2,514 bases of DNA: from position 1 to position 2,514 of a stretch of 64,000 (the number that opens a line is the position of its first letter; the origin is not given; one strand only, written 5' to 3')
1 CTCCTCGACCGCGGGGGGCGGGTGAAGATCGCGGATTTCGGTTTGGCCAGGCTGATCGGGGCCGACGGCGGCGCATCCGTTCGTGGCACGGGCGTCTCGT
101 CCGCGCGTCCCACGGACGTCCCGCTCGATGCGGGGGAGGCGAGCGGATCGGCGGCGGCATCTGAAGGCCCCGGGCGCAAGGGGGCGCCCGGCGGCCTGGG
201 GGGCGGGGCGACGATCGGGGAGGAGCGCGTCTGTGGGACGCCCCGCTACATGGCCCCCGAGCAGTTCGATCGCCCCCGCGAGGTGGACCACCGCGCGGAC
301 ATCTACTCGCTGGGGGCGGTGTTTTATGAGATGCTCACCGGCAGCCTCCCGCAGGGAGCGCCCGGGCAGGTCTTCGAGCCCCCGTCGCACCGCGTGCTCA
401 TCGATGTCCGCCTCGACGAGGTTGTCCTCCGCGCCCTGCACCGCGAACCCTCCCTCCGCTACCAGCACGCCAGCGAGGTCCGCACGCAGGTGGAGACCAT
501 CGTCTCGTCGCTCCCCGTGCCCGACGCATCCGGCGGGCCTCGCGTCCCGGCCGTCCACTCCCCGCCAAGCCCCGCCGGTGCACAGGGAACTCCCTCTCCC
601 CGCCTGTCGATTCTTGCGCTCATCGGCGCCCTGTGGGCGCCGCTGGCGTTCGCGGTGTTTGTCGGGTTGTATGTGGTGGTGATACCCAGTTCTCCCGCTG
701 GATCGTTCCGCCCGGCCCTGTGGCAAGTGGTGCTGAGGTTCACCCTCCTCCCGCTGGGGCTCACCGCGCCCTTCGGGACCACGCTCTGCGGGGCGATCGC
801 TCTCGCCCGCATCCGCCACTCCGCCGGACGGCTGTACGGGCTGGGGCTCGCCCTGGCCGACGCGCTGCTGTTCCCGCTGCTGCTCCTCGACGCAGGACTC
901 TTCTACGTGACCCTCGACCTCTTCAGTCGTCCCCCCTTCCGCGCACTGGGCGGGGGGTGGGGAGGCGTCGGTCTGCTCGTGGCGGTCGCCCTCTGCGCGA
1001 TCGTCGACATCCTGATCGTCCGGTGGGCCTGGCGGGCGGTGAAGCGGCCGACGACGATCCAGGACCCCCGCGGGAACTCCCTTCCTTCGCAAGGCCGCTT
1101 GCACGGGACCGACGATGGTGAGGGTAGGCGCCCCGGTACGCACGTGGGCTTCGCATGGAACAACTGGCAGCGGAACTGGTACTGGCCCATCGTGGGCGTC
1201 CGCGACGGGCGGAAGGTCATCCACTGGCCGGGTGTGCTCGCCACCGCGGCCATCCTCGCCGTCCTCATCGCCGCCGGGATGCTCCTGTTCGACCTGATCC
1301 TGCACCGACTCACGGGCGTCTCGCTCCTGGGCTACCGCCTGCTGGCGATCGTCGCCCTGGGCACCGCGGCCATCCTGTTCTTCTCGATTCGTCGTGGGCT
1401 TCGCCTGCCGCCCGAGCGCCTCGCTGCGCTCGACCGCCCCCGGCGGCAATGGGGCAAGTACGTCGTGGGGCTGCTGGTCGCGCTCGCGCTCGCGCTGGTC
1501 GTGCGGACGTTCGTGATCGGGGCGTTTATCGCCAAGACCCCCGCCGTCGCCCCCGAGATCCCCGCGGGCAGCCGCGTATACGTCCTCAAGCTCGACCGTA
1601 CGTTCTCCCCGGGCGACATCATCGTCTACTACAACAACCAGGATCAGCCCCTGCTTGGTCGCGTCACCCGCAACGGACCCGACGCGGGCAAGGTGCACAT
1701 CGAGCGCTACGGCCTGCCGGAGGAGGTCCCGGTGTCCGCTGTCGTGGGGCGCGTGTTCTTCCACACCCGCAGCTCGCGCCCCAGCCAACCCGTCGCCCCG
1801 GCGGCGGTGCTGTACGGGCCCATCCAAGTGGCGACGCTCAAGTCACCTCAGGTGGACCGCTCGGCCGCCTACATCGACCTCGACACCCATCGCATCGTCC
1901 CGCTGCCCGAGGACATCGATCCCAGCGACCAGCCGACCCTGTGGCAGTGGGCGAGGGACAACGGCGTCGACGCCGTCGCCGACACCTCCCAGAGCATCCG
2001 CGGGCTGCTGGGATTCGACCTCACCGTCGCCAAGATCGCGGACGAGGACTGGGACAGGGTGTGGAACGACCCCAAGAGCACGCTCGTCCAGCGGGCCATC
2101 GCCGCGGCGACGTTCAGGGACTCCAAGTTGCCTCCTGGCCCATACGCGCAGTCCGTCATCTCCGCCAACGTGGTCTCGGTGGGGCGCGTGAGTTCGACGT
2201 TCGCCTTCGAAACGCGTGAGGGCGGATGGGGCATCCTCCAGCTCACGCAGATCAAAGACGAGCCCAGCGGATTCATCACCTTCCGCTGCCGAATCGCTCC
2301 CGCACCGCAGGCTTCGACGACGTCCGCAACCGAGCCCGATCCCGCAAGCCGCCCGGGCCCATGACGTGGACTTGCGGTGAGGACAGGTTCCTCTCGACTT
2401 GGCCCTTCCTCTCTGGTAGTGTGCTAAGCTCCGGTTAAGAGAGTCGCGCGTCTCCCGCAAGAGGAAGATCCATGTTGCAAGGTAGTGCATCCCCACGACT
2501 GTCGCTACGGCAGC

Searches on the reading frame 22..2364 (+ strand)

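Call 80: search_protein_families(library=pfam, proteins=[window:22-2364:+], max_evalue=0.001)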
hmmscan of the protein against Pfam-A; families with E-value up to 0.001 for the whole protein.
window:22-2364:+ (780 aa): 2 families
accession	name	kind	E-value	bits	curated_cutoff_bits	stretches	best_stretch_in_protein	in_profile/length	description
PF00069.31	Pkinase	-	1e-09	38.7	31.7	1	68-111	155-197/263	Protein kinase domain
PF10502.14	Peptidase_S26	-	0.0003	21.2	22.9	1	479-548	3-77/168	Signal peptidase, peptidase S26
